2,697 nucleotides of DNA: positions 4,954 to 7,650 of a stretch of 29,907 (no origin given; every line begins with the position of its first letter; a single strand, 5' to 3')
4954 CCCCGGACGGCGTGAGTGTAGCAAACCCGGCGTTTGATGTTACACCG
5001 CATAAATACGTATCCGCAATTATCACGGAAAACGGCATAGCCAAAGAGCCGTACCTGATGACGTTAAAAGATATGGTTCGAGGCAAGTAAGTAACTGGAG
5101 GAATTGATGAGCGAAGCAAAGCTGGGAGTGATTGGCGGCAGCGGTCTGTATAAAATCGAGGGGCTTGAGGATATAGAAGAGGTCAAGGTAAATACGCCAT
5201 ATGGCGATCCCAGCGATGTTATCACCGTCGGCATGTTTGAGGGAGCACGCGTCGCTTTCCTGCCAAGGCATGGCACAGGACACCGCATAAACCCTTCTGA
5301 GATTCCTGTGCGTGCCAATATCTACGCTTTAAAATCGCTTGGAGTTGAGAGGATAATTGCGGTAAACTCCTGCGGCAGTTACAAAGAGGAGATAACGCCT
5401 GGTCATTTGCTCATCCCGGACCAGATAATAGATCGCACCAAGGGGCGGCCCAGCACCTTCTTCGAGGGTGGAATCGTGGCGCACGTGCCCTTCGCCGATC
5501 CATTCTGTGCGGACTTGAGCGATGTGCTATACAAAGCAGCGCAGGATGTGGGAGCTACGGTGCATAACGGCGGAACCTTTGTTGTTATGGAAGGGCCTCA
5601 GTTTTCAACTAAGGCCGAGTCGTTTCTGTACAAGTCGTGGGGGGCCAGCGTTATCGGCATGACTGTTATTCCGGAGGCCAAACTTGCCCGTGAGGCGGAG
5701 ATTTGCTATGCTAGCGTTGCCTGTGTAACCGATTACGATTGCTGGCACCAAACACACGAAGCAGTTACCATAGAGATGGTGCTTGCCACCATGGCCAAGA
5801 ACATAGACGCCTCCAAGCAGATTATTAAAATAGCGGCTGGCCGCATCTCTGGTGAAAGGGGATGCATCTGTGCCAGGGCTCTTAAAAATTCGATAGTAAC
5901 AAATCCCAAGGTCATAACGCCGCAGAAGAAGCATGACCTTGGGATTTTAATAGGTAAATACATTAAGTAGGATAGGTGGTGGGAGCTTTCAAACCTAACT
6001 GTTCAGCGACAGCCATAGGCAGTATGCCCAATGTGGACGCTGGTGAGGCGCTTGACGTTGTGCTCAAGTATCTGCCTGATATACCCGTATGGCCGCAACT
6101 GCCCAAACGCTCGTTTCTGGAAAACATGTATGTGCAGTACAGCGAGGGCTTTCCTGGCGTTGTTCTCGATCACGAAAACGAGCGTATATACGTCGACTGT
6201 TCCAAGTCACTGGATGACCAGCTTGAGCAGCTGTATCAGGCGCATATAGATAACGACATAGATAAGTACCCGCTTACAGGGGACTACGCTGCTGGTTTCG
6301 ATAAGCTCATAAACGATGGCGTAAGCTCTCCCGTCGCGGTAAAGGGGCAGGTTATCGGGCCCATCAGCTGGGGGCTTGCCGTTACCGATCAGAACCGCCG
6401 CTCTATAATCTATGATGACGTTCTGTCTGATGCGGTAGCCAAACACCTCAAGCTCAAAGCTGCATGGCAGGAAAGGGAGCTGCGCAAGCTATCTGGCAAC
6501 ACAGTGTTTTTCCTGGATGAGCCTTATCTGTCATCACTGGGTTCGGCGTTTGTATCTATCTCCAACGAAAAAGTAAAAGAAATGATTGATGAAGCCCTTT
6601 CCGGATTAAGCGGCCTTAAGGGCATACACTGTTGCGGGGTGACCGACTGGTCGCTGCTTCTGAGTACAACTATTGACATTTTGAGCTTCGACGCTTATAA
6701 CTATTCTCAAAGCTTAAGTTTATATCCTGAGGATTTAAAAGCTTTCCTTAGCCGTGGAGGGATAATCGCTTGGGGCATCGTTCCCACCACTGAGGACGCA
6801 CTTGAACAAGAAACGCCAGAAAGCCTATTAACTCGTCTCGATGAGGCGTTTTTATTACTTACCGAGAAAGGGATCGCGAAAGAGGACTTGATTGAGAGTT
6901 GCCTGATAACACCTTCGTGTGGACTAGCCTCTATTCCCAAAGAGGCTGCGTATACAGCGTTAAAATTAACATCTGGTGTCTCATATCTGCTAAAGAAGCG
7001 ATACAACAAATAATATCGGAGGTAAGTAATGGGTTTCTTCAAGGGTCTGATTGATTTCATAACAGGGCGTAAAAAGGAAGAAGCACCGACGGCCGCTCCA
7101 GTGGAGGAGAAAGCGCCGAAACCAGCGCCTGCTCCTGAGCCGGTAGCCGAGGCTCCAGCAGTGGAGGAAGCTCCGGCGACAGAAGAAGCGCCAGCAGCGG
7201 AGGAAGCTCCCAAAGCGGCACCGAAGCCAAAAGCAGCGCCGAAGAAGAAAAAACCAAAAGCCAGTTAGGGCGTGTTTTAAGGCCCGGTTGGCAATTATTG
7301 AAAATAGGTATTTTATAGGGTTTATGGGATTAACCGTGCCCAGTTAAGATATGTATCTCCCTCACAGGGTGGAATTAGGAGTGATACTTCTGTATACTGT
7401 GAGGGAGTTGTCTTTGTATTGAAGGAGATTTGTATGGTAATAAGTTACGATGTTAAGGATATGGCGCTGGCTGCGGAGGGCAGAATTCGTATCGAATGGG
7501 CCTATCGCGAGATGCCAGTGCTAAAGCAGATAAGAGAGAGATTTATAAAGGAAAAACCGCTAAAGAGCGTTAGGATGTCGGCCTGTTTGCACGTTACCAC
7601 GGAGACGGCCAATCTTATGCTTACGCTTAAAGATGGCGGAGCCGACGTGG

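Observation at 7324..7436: Candidate novel riboswitch or attenuator in front of ahcY-metK with mutually exclusive pairings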

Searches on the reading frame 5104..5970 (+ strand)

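Call 8: search_protein_families(library=pfam, proteins=[window:5104-5970:+])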
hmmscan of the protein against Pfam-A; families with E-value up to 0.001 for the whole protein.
window:5104-5970:+ (288 aa): 1 family
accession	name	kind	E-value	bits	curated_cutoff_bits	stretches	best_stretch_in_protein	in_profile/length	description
PF01048.26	PNP_UDP_1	-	1.5e-49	168.9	25.1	1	6-242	1-229/233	Phosphorylase superfamily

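Call 55: search_protein_families(library=ncbifam, proteins=[window:5104-5970:+], max_evalue=0.01)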
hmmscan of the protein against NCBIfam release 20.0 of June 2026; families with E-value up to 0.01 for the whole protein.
window:5104-5970:+ (288 aa): 14 families
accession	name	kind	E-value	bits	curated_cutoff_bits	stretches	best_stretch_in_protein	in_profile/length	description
NF005657.0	PRK07432.1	equivalog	1.7e-113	378.6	453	1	2-287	1-290/291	S-methyl-5'-thioadenosine phosphorylase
NF006492.0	PRK08931.1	equivalog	1.5e-110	369.2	437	1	2-284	1-286/291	S-methyl-5'-thioadenosine phosphorylase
NF006334.0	PRK08564.1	equivalog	8.4e-100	333.3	382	1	3-265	6-267/267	S-methyl-5'-thioadenosine phosphorylase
TIGR01694.1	MTAP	equivalog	1.7e-99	332.1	274.85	1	7-242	2-235/240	S-methyl-5'-thioadenosine phosphorylase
NF005876.0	PRK07823.1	equivalog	1.3e-88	296.7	306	1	3-262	4-259/267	S-methyl-5'-thioadenosine phosphorylase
NF006599.0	PRK09136.1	equivalog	1e-67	227.9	223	1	7-242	4-241/247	S-methyl-5'-thioinosine phosphorylase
NF006054.0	PRK08202.1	equivalog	7e-25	88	218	1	57-242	82-268/274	purine-nucleoside phosphorylase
TIGR01697.1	PNPH-PUNA-XAPA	subfamily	8.3e-22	77.7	197.1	1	24-236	28-237/247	inosine/guanosine/xanthosine phosphorylase family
TIGR01698.1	PUNP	equivalog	2.4e-16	59.9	302.6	1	69-213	71-213/245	purine-nucleoside phosphorylase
TIGR01700.1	PNPH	equivalog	8.6e-16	58.1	293.35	1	43-233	46-236/249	purine nucleoside phosphorylase I, inosine and guanosine-specific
TIGR01699.1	XAPA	equivalog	3e-13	49.9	370.9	1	23-210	27-213/248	xanthosine phosphorylase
NF041938.1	RSIGE_not_HEIGH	exception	0.00039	19.8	375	1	196-259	113-177/325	MYXO-CTERM-anchored inactivated metalloprotease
NF004489.0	PRK05819.1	subfamily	0.0064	15.8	230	1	43-200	51-195/236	DeoD-type purine-nucleoside phosphorylase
NF041905.1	MXAN_2677_2678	equivalog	0.0081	15.2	250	0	192-224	105-137/283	myxosortase-dependent metalloprotease, MXAN_2677/MXAN_2678 family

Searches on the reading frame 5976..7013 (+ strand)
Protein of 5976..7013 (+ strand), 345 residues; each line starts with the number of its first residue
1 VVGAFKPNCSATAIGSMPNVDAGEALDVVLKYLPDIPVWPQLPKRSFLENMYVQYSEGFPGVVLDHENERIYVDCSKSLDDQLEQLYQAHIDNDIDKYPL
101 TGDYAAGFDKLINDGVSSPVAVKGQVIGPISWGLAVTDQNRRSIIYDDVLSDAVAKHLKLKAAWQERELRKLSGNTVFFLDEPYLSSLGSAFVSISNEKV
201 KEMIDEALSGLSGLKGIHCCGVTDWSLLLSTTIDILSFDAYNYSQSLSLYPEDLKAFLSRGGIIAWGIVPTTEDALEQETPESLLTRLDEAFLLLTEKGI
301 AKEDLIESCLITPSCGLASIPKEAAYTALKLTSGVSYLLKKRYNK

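Call 8: search_protein_families(library=pfam, proteins=[window:5976-7013:+])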
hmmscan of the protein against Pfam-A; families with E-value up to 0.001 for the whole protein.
window:5976-7013:+ (345 aa): 0 families

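Call 55: search_protein_families(library=ncbifam, proteins=[window:5976-7013:+], max_evalue=0.01)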
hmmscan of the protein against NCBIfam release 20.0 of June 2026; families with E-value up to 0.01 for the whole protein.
window:5976-7013:+ (345 aa): 1 family
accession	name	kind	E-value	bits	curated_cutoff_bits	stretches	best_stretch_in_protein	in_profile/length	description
NF002119.0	PRK00957.1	equivalog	3.7e-07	29.6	258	1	120-331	108-296/306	methionine synthase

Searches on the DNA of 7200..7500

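Call 4: search_rna_families(source=window, start=7200, end=7500, threshold=evalue, max_evalue=10, show_alignments=3)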
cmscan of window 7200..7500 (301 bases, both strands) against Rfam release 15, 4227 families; matches with E-value up to 10: 3.
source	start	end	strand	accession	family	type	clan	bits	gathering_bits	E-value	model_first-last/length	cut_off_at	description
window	7342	7418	-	RF03603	mir-4899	Gene; miRNA;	-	16.4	85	1.7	1-87/87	no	mir-4899 microRNA precursor family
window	7378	7452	+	RF01535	TB10Cs5H2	Gene; snRNA; snoRNA; HACA-box;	-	13.6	40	3.2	1-78/78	no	Trypanosomatid snoRNA TB10Cs5H2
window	7200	7280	-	RF02042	HOTTIP_3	Gene; lncRNA;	-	5.5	50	3.7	1-72/353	3'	HOXA transcript at the distal tip, conserved region 3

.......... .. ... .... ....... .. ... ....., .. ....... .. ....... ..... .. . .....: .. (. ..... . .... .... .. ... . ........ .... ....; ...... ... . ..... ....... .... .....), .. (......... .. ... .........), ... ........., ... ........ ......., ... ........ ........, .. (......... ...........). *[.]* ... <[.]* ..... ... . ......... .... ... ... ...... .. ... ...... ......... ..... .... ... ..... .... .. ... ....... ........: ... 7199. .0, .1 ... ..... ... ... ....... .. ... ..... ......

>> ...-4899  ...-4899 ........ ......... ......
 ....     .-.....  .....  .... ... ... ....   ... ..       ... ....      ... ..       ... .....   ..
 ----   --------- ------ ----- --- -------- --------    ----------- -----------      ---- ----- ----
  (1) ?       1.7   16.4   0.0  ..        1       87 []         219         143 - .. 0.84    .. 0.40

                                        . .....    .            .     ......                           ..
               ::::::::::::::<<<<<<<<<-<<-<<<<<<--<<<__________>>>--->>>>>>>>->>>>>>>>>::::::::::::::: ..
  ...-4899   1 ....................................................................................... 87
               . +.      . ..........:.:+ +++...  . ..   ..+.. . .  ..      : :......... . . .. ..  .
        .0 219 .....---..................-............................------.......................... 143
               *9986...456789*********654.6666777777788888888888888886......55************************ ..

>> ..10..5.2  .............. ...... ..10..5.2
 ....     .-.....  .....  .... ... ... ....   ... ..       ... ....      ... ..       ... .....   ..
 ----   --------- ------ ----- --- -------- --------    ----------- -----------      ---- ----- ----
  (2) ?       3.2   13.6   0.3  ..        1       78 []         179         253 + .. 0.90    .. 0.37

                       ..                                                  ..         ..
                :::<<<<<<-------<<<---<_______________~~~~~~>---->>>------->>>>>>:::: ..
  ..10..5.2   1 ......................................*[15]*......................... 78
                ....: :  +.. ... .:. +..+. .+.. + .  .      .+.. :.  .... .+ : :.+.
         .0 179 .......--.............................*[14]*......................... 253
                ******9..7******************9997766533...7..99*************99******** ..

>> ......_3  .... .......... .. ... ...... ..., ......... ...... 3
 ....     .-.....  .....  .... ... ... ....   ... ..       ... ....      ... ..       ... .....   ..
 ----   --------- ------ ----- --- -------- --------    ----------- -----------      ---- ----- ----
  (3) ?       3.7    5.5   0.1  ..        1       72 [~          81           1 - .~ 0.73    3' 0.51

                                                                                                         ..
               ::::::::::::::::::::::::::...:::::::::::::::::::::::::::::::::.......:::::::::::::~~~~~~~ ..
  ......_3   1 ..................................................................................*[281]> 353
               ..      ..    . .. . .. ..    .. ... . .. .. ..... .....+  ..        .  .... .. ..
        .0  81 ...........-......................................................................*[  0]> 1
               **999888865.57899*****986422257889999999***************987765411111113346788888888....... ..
